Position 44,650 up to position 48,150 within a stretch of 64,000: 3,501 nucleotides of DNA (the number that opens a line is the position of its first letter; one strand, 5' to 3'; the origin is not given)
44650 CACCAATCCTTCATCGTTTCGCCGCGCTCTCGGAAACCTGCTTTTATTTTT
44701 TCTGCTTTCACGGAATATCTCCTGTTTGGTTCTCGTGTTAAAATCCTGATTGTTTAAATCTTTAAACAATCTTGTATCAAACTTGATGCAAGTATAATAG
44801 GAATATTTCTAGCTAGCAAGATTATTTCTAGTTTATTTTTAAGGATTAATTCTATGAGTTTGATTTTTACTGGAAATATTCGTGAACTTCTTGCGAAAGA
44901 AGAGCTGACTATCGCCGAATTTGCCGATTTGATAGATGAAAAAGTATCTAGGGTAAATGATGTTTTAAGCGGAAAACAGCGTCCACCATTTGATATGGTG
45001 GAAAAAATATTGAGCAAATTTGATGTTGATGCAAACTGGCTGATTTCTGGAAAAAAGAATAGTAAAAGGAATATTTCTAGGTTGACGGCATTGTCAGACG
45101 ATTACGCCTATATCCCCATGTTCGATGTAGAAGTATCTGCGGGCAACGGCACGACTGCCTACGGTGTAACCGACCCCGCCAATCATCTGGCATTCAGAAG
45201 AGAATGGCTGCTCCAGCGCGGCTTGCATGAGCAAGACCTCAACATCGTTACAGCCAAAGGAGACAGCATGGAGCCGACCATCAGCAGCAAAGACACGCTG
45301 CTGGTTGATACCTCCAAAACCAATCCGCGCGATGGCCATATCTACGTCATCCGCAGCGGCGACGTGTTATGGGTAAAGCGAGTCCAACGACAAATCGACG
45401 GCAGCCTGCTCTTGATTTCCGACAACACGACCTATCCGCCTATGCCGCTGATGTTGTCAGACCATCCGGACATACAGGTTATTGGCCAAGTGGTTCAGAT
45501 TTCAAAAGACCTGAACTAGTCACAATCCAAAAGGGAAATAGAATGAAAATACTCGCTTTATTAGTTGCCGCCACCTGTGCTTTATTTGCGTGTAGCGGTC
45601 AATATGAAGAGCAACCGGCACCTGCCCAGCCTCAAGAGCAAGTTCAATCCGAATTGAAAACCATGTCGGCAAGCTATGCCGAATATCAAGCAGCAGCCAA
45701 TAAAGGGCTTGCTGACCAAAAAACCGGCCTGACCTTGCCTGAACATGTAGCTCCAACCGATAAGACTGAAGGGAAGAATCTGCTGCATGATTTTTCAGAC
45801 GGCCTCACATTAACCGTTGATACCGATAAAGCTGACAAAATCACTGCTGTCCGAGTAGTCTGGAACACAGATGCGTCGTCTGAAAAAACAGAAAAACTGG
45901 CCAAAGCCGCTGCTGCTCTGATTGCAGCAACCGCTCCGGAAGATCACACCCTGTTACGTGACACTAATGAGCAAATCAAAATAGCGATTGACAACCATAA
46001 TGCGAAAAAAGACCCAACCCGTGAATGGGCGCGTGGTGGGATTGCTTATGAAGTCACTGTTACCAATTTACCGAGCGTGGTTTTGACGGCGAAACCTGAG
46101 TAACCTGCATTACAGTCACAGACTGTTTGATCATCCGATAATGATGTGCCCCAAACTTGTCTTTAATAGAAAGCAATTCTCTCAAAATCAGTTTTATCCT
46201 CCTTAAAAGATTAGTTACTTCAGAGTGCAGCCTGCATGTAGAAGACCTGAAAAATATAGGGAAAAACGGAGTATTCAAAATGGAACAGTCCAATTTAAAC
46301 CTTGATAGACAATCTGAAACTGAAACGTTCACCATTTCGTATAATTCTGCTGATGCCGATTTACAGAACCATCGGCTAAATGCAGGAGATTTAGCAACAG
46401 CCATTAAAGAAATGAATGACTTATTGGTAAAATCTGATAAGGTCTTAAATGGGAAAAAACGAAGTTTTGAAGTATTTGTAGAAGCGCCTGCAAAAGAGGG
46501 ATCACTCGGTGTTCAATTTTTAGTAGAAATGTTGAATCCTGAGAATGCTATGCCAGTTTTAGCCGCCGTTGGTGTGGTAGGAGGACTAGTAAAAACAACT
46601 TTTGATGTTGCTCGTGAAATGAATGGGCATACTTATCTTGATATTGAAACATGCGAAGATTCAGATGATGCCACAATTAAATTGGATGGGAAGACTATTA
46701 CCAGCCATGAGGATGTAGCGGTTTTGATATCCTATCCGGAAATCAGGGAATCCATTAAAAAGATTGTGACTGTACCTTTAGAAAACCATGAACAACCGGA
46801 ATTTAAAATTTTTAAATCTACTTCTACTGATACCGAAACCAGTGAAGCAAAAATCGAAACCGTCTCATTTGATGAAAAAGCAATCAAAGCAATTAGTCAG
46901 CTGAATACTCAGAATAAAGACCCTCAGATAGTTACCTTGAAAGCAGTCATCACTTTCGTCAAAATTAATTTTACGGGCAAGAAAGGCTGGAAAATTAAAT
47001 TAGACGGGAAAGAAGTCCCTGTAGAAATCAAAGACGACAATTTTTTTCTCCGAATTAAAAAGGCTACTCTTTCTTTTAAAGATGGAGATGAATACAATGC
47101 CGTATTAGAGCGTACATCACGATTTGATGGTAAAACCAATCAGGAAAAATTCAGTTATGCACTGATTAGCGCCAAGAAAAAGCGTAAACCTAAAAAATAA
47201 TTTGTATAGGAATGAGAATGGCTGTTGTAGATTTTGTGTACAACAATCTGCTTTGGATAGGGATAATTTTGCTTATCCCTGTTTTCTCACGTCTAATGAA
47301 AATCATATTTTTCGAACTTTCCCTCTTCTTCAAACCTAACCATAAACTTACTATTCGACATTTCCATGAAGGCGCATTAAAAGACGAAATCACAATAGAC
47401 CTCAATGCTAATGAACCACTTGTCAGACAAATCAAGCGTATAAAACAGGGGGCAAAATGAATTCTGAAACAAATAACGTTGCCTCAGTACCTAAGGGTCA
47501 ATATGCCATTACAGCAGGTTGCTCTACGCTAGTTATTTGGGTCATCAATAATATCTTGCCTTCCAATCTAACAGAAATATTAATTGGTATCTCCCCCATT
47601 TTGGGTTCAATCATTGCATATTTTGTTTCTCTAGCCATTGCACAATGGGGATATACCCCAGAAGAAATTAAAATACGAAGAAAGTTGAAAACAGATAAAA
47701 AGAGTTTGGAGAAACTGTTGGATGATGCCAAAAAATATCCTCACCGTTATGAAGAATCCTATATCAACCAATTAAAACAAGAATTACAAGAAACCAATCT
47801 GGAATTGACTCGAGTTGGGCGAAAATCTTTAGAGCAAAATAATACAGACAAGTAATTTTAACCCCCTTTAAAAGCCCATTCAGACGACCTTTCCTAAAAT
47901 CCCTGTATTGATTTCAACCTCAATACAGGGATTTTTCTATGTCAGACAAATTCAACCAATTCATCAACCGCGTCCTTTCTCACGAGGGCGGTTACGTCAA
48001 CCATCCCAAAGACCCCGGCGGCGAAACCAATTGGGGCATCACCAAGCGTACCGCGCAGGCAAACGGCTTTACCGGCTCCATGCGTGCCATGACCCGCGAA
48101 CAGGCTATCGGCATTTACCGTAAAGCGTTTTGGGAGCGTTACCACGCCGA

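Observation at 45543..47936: Lysogeny-arm cargo: a lipoprotein gene and an AT-rich, DUS-free three-gene operon downstream of the repressor gene; candidate undescribed exclusion/defence module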

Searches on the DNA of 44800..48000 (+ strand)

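Call 8: search_dna_similar(query=window:44800-48000:+, collection=phages, mode=near)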
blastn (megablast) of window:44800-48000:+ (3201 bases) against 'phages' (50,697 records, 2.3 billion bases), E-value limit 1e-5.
No match.

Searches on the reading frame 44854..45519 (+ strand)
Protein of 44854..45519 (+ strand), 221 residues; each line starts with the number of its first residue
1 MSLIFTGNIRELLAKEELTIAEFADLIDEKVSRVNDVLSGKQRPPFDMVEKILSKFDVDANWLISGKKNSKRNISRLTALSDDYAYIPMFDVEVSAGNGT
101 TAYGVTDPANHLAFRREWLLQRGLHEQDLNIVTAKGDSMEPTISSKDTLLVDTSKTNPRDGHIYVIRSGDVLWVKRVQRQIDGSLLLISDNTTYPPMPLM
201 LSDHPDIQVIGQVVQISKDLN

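Call 3: search_protein_families(library=pfam, proteins=[window:44854-45519:+], max_evalue=1)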
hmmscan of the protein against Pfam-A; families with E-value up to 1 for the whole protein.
window:44854-45519:+ (221 aa): 7 families
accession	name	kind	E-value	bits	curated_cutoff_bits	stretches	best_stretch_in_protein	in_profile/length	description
PF00717.28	Peptidase_S24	-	3.8e-23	81.8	23.3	1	89-214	2-116/116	Peptidase S24-like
PF01381.28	HTH_3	-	2.2e-08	34.5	23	1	9-63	1-55/55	Helix-turn-helix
PF12844.13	HTH_19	-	0.00059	20.1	30.2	1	8-67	3-62/64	Helix-turn-helix domain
PF13560.12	HTH_31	-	0.014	16.1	27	1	10-59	7-57/64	Helix-turn-helix domain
PF10502.14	Peptidase_S26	-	0.03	14.7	22.9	1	132-177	26-77/168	Signal peptidase, peptidase S26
PF21720.4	MIOS_WD40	-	0.032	13.6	31.7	1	29-113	54-141/314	MIOS, WD40 repeat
PF13443.12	HTH_26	-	0.037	14.7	22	1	8-58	1-52/63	Cro/C1-type HTH DNA-binding domain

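Call 5: search_protein_families(library=phrogs, proteins=[window:44854-45519:+], max_evalue=0.1)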
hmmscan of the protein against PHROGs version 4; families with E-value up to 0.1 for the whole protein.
window:44854-45519:+ (221 aa): 14 families
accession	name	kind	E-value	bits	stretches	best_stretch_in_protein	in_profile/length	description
phrog_4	-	transcription regulation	3e-46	159.2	1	4-219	136-338/400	transcriptional repressor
phrog_6201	-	transcription regulation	1.4e-21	77.6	1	125-216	24-114/121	CI-like repressor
phrog_811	-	DNA, RNA and nucleotide metabolism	8e-10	39.4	1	124-220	42-135/140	UmuD-like protein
phrog_8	-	transcription regulation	7.4e-08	33.2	1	15-82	168-240/346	transcriptional regulator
phrog_2967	-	transcription regulation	3.1e-07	31.1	1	4-78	10-84/225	transcriptional regulator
phrog_3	-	transcription regulation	3.1e-06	28.2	1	8-75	92-157/430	transcriptional repressor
phrog_147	-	transcription regulation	4e-06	28.1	1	8-69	8-72/100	transcriptional regulator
phrog_1373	-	transcription regulation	4.3e-06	27.8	1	8-72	67-132/166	transcriptional regulator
phrog_8558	-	unknown function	9.1e-06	26.9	1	132-219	23-110/114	-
phrog_3037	-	transcription regulation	1.2e-05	26.2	1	10-76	32-87/189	transcriptional repressor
phrog_2328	-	transcription regulation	1.7e-05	25.6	1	10-71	21-82/128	transcriptional repressor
phrog_2439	-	transcription regulation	0.00024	21.1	1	8-72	11-75/367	transcriptional regulator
phrog_15364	-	unknown function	0.049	14.4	1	50-115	93-157/198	-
phrog_4836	-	transcription regulation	0.083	13.4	0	9-75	80-146/194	CII-like regulator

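Call 6: search_protein_families(library=ncbifam, proteins=[window:44854-45519:+], max_evalue=0.1)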
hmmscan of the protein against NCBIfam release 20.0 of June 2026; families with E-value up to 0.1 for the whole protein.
window:44854-45519:+ (221 aa): 8 families
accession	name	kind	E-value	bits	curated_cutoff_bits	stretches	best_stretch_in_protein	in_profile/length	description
NF048000.1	ECH1013_TF_S24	equivalog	4.3e-09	36.5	300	1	9-217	7-201/204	ECH_1013 family putative transcriptional regulator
NF007621.2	PRK10276.1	subfamily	6.3e-09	35.9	110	1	131-215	31-112/115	translesion error-prone DNA polymerase V autoproteolytic subunit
TIGR00498.1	lexA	equivalog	1.1e-05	25.2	110.95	1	126-218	112-200/203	transcriptional repressor LexA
TIGR02754.1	sod_Ni_protease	equivalog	0.00051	20.5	63.25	1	135-192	4-67/90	nickel-type superoxide dismutase maturation protease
NF010465.0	PRK13890.1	equivalog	0.0035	17.4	96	1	3-77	4-78/121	conjugal transfer protein TrbA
TIGR02227.1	sigpep_I_bact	equivalog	0.0035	17.2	47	1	131-177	22-74/162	signal peptidase I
NF041951.1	phage_RstR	subfamily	0.0088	16.3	80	1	6-72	4-70/108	RstR family transcriptional repressor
TIGR04111.1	BcepMu_gp16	hypoth_equivalog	0.06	13.3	34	0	8-44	4-40/55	phage-associated protein, BcepMu gp16 family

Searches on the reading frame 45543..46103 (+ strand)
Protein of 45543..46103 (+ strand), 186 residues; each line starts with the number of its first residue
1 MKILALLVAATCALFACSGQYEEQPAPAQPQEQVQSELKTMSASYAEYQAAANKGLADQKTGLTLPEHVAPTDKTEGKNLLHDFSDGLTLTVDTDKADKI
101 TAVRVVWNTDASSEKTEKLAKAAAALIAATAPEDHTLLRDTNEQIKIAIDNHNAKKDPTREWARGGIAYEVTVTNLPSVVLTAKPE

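Call 3: search_protein_families(library=pfam, proteins=[window:45543-46103:+], max_evalue=1)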
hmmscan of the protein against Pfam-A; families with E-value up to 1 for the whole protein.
window:45543-46103:+ (186 aa): 1 family
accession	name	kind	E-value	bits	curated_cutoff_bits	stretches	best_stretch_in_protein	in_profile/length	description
PF21141.3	T6PP_C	-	0.031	13.9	26.7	1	96-156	124-184/267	Trehalose-6-phosphate phosphatase, C-terminal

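Call 4: search_protein_families(library=padloc, proteins=[window:45543-46103:+], max_evalue=1)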
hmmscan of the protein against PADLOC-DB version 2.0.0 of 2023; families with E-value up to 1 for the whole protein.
window:45543-46103:+ (186 aa): 0 families

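Call 5: search_protein_families(library=phrogs, proteins=[window:45543-46103:+], max_evalue=0.1)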
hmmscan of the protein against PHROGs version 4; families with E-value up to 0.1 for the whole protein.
window:45543-46103:+ (186 aa): 1 family
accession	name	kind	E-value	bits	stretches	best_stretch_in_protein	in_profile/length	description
phrog_36373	-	unknown function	4e-119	396.2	1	1-186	1-186/186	-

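Call 6: search_protein_families(library=ncbifam, proteins=[window:45543-46103:+], max_evalue=0.1)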
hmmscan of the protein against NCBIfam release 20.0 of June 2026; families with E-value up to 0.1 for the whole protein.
window:45543-46103:+ (186 aa): 0 families

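Call 108: search_solved_structures(query=window:45543-46103:+, max_evalue=1)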
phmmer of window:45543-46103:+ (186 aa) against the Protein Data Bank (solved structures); distinct sequences matched with E-value up to 1: 0.

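Call 109: find_homologous_proteins(query=window:45543-46103:+, max_evalue=0.001)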
Query window:45543-46103:+ (186 aa): 31 proteins with E <= 0.001 among 632 candidates.
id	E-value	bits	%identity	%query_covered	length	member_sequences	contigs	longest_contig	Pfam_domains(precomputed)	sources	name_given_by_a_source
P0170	7.3e-111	386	97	100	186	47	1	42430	-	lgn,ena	-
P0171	1.1e-101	356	91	100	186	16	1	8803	-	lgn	-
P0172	3.6e-100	351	89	100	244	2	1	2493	-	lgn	-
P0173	3.7e-99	348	88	100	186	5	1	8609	-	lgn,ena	-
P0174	4.2e-97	341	85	100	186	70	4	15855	-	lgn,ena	-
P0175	4.2e-93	328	83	100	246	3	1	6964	-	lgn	-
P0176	1.4e-90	320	81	100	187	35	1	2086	-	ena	-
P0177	2.4e-90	319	81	100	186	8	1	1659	-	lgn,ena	-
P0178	1.4e-89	317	80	100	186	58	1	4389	-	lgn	-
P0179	1.5e-89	317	80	100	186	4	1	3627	-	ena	-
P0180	7.2e-89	314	80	100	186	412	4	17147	-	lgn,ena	-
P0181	6.7e-88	311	81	100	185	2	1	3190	-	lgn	-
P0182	4.7e-87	308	80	100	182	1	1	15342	-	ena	-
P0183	2.7e-84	299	77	100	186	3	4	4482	-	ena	-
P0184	7.1e-84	298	77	100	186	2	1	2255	-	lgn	-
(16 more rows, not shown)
